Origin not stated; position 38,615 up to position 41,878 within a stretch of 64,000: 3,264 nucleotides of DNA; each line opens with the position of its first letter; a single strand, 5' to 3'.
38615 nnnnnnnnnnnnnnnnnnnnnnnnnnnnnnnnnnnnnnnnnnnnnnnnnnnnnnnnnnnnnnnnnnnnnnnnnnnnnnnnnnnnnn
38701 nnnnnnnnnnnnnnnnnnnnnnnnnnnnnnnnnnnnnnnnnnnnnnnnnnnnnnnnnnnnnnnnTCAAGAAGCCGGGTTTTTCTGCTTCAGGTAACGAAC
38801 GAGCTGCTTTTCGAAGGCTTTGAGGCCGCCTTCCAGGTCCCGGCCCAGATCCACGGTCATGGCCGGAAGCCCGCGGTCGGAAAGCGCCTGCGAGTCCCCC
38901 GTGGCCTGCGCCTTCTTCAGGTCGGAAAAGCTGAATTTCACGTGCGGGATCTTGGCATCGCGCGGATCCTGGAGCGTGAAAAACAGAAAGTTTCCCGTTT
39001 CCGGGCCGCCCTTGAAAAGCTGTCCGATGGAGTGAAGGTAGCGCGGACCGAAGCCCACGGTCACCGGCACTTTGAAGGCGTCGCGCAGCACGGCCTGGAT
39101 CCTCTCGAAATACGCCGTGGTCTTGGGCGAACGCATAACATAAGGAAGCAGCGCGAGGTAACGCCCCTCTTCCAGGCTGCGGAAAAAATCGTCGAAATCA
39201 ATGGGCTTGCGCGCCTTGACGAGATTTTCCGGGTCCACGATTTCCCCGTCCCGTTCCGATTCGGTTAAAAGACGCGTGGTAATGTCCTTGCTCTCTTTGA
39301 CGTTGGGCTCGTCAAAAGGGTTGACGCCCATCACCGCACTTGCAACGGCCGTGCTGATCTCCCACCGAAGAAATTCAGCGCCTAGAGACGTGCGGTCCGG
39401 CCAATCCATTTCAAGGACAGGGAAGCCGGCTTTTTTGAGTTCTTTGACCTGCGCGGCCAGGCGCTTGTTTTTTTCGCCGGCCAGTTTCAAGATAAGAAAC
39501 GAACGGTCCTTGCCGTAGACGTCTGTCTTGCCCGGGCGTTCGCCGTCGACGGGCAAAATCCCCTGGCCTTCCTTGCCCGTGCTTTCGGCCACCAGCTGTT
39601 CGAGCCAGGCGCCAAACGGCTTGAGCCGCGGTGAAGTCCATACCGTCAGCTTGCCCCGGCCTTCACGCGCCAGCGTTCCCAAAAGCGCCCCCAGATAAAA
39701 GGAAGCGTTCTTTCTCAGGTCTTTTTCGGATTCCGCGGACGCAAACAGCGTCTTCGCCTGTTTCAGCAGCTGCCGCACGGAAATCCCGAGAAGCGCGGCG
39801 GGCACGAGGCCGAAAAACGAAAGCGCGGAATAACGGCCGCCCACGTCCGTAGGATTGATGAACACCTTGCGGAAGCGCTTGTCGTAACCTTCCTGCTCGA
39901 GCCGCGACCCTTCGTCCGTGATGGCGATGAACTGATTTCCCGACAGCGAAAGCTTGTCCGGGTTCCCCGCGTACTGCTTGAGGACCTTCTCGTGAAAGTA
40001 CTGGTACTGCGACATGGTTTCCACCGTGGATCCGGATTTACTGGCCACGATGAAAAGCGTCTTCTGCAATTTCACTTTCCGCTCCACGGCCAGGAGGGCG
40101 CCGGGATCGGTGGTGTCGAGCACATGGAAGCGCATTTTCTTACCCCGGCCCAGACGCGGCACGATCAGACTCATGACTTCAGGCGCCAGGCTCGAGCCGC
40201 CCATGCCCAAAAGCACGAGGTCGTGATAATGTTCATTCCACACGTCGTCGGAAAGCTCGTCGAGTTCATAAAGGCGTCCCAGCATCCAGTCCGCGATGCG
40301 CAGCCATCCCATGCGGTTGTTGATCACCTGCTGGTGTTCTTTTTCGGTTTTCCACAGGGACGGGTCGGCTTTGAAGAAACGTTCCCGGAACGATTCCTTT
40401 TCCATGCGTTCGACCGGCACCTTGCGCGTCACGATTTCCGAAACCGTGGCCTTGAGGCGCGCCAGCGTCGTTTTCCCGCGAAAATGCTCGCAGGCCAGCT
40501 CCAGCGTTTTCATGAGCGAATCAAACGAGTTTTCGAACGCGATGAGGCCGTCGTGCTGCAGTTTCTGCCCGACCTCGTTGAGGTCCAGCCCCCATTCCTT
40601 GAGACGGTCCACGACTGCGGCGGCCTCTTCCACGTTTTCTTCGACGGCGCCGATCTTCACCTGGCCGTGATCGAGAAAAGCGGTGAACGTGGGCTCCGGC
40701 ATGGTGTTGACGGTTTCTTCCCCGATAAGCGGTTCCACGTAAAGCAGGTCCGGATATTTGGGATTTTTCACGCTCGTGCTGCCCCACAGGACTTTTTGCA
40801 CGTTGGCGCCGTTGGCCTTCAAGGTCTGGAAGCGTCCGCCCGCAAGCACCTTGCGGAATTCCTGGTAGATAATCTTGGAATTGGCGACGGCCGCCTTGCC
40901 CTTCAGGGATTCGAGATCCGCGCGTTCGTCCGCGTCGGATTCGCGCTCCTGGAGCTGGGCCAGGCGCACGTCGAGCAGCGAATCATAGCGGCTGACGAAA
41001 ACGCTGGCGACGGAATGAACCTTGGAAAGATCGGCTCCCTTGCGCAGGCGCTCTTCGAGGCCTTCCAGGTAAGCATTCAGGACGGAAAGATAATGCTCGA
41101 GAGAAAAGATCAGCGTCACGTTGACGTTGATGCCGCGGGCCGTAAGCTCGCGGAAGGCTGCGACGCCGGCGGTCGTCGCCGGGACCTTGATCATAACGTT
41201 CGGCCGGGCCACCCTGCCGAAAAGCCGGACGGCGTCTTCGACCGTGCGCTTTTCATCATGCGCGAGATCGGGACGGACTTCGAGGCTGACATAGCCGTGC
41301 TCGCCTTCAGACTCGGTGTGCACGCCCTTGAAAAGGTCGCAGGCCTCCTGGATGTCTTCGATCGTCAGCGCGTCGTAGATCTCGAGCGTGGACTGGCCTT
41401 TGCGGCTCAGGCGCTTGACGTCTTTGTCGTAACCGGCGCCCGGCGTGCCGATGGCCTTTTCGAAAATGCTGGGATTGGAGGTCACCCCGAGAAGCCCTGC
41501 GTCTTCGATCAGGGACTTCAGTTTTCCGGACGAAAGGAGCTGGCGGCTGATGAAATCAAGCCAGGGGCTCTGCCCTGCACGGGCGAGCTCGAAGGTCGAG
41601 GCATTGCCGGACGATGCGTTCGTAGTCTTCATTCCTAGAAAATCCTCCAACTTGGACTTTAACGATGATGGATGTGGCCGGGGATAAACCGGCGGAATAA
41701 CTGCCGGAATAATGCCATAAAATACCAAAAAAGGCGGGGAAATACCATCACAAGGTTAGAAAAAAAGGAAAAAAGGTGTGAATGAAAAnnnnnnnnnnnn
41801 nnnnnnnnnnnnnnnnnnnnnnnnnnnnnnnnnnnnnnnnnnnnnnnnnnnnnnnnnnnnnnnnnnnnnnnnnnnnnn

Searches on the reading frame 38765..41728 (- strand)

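Call 9: search_protein_families(library=pfam, proteins=[window:38765-41728:-], max_evalue=0.001)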
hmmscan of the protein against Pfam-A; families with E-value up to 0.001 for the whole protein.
window:38765-41728:- (987 aa): 2 families
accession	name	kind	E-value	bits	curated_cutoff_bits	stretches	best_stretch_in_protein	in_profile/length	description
PF00923.25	TAL_FSA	-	9.3e-78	261.9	27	1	56-408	2-284/285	Transaldolase/Fructose-6-phosphate aldolase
PF00342.24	PGI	-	8.8e-18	64.6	22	1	502-720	97-309/486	Phosphoglucose isomerase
